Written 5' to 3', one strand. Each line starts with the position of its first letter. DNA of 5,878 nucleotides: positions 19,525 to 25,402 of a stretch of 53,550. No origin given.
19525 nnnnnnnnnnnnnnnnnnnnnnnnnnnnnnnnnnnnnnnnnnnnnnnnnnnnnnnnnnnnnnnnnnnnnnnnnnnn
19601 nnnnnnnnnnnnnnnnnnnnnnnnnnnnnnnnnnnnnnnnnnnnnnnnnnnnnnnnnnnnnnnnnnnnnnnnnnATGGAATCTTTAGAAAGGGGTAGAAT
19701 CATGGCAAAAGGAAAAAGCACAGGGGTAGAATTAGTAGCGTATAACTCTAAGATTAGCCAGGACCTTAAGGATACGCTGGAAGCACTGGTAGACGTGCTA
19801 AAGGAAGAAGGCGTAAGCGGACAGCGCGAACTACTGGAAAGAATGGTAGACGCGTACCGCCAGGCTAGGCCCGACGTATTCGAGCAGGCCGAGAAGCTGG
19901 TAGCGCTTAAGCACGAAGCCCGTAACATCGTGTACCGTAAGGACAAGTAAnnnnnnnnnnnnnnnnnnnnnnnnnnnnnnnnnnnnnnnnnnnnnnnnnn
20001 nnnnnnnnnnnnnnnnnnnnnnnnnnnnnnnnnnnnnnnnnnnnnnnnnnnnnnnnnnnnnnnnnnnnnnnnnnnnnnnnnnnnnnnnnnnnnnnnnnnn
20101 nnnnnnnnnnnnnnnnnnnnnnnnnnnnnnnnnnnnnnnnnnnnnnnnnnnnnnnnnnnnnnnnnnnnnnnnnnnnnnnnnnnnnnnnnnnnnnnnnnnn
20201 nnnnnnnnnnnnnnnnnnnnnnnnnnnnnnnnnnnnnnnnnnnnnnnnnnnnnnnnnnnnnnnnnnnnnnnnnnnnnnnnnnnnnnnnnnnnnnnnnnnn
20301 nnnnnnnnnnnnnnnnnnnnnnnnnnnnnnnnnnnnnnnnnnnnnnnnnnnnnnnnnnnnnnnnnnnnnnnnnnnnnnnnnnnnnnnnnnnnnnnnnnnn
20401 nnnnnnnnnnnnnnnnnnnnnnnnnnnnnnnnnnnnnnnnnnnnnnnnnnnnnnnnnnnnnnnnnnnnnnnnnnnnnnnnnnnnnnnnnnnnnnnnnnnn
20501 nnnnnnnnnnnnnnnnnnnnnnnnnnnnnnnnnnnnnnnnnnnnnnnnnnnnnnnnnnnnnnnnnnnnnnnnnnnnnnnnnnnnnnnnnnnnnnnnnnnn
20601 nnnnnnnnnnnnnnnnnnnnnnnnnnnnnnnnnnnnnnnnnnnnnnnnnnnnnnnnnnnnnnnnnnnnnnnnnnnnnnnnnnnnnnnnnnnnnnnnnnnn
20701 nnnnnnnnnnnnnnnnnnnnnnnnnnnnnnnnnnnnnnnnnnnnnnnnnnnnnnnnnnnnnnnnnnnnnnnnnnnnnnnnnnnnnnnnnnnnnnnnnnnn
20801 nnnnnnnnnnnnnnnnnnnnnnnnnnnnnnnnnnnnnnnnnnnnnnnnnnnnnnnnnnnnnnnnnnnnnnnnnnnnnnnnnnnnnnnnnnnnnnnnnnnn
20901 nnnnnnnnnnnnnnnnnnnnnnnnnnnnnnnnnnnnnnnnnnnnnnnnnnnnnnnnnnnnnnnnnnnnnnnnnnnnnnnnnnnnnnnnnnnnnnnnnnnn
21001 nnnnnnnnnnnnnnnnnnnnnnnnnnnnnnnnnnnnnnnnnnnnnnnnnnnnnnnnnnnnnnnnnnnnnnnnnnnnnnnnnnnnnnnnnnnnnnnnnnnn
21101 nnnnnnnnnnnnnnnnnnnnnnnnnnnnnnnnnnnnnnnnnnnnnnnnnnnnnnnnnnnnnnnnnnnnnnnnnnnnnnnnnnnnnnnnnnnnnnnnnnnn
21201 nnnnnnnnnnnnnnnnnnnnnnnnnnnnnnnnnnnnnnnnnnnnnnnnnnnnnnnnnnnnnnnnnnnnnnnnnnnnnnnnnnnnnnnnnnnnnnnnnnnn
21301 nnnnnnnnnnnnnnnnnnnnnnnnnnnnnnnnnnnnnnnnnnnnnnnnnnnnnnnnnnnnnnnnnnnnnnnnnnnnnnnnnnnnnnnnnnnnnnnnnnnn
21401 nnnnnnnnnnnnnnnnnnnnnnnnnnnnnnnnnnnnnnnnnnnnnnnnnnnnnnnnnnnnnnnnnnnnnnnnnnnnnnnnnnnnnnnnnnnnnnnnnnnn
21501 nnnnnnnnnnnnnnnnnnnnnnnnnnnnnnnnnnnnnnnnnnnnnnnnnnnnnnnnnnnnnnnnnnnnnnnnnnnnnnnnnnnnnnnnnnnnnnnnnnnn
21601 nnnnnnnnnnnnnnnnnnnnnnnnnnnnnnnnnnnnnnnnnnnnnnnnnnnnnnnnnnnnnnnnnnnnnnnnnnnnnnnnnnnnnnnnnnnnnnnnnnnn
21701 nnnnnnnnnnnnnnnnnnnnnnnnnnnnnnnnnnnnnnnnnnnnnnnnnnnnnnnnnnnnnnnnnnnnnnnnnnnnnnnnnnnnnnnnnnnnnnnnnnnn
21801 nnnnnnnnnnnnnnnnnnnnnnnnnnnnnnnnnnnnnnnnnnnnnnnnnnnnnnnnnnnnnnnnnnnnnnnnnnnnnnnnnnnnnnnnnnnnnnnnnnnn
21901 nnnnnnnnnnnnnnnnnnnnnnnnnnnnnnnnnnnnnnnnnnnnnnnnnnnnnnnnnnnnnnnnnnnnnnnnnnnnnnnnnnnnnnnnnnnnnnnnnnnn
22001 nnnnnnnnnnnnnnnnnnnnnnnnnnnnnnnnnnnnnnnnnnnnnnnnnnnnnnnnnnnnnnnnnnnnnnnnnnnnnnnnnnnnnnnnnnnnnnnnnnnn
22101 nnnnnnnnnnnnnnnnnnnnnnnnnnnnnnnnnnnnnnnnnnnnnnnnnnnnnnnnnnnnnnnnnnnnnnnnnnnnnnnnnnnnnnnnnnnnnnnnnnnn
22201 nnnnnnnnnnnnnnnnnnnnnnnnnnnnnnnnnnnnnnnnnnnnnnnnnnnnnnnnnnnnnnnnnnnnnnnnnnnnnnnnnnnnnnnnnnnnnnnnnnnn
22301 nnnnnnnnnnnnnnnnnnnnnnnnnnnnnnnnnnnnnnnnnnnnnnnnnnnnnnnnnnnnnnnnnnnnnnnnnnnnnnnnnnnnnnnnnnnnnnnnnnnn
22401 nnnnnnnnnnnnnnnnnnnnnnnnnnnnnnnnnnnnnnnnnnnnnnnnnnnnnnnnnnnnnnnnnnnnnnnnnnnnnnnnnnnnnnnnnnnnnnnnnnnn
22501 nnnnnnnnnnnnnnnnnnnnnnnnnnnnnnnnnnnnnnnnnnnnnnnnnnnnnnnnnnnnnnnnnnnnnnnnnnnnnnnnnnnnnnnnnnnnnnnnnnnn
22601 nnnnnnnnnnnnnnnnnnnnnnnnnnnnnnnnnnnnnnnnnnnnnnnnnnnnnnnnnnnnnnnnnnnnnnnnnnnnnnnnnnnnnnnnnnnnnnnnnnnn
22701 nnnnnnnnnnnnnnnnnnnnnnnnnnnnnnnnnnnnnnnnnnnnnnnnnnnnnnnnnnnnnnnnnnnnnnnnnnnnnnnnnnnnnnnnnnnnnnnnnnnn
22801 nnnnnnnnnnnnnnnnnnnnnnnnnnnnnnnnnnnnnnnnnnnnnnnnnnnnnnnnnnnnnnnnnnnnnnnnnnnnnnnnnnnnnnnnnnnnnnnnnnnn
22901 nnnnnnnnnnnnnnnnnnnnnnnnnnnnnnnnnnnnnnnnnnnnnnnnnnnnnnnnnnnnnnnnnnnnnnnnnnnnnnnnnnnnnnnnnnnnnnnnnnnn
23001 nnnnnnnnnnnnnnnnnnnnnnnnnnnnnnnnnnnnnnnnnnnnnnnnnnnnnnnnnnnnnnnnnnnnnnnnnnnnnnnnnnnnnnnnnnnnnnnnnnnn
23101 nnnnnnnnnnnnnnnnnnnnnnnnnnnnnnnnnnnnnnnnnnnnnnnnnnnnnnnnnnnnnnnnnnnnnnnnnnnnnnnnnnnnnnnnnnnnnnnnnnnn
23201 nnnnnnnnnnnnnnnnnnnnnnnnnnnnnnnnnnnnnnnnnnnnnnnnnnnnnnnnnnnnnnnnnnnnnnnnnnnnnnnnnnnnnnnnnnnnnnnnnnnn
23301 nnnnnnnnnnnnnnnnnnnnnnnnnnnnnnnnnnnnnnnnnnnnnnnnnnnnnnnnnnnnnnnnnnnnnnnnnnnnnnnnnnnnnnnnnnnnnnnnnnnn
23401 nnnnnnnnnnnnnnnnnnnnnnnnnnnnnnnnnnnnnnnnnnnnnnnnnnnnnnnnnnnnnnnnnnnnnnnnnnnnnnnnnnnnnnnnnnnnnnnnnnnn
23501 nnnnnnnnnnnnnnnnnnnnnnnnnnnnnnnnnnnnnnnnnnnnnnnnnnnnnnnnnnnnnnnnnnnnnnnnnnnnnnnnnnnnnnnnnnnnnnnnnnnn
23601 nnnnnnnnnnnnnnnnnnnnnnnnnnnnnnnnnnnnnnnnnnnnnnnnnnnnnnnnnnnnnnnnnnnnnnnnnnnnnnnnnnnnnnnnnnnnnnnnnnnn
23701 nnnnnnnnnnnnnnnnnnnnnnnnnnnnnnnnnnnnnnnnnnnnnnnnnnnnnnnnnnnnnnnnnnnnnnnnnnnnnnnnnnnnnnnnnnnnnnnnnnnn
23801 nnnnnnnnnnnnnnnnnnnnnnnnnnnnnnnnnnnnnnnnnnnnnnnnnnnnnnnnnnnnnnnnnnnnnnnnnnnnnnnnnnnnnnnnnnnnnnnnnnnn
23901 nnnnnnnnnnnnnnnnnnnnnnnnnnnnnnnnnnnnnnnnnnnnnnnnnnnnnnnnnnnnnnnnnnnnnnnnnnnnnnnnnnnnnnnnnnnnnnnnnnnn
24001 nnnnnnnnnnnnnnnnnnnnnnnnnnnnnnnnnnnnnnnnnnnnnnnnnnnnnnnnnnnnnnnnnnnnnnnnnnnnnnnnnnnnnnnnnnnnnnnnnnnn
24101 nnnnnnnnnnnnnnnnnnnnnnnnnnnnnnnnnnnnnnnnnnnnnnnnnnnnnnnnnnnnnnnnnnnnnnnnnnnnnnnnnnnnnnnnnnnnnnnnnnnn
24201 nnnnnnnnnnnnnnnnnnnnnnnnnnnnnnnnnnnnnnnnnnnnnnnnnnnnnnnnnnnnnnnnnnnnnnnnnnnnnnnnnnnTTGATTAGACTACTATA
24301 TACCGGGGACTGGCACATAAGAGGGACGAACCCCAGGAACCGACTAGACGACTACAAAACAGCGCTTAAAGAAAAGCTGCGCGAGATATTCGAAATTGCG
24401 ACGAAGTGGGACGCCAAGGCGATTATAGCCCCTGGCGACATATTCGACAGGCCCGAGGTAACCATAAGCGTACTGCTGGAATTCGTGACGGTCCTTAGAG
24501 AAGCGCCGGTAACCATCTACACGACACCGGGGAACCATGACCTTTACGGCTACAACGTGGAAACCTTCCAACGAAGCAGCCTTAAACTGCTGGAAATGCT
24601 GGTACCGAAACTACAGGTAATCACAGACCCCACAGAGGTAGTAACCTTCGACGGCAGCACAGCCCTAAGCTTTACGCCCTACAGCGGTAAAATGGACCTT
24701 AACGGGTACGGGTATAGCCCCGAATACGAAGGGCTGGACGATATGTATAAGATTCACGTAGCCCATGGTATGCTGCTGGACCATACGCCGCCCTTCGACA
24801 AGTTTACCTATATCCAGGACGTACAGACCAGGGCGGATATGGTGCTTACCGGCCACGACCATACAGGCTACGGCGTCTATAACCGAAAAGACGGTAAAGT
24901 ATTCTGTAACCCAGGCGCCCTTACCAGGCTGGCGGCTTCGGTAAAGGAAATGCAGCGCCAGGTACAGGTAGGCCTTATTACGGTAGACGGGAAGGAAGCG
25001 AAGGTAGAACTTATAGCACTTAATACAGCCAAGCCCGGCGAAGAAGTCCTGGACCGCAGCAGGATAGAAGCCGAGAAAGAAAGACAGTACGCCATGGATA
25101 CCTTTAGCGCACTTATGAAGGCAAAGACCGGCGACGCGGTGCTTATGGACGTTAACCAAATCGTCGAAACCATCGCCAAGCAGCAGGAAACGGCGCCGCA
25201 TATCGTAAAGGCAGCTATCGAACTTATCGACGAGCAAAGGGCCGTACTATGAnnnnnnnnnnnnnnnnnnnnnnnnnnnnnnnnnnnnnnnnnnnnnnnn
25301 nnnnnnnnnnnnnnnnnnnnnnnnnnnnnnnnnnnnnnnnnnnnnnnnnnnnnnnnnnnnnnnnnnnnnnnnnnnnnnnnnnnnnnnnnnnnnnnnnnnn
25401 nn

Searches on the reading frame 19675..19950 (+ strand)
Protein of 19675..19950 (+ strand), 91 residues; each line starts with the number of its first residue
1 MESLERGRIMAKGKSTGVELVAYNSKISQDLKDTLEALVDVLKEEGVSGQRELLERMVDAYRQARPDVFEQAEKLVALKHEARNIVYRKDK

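Call 69: search_protein_families(library=pfam, proteins=[window:19675-19950:+], max_evalue=0.01)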
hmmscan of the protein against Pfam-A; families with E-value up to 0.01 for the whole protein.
window:19675-19950:+ (91 aa): 1 family
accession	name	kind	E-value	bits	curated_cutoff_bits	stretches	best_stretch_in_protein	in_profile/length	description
PF01136.24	Peptidase_U32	-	0.0002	21.2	22.4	1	25-88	155-220/233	Peptidase family U32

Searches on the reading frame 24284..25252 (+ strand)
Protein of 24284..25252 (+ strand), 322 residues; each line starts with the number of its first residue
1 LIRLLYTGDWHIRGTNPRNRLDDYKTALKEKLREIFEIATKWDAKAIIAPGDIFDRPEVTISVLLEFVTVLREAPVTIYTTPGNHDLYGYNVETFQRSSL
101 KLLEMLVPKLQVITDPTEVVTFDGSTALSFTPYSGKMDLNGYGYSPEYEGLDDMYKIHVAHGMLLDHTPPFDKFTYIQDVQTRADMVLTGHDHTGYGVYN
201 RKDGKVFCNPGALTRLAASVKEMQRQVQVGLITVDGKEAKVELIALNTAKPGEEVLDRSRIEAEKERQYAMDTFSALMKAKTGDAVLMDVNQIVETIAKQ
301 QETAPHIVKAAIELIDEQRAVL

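Call 14: search_protein_families(library=phrogs, proteins=[window:24284-25252:+])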
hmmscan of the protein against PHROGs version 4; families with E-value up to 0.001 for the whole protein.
window:24284-25252:+ (322 aa): 3 families
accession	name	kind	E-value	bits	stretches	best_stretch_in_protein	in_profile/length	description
phrog_100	-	DNA, RNA and nucleotide metabolism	8.6e-27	94.9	1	1-218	28-237/989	SbcD-like subunit of palindrome specific endonuclease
phrog_1649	-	other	5.7e-11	42.6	1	3-99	37-115/308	metallo-phosphoesterase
phrog_284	-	DNA, RNA and nucleotide metabolism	0.00079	19.4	0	59-86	213-242/398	exonuclease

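Call 15: search_protein_families(library=pfam, proteins=[window:24284-25252:+], max_evalue=0.01)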
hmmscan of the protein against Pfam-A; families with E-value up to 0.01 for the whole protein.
window:24284-25252:+ (322 aa): 2 families
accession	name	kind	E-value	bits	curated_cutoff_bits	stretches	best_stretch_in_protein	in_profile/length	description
PF00149.33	Metallophos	-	4.6e-12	47.2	21.5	1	3-194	2-190/191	Calcineurin-like phosphoesterase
PF12850.12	Metallophos_2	-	2.2e-06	28.2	27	1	31-218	15-140/154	Calcineurin-like phosphoesterase superfamily domain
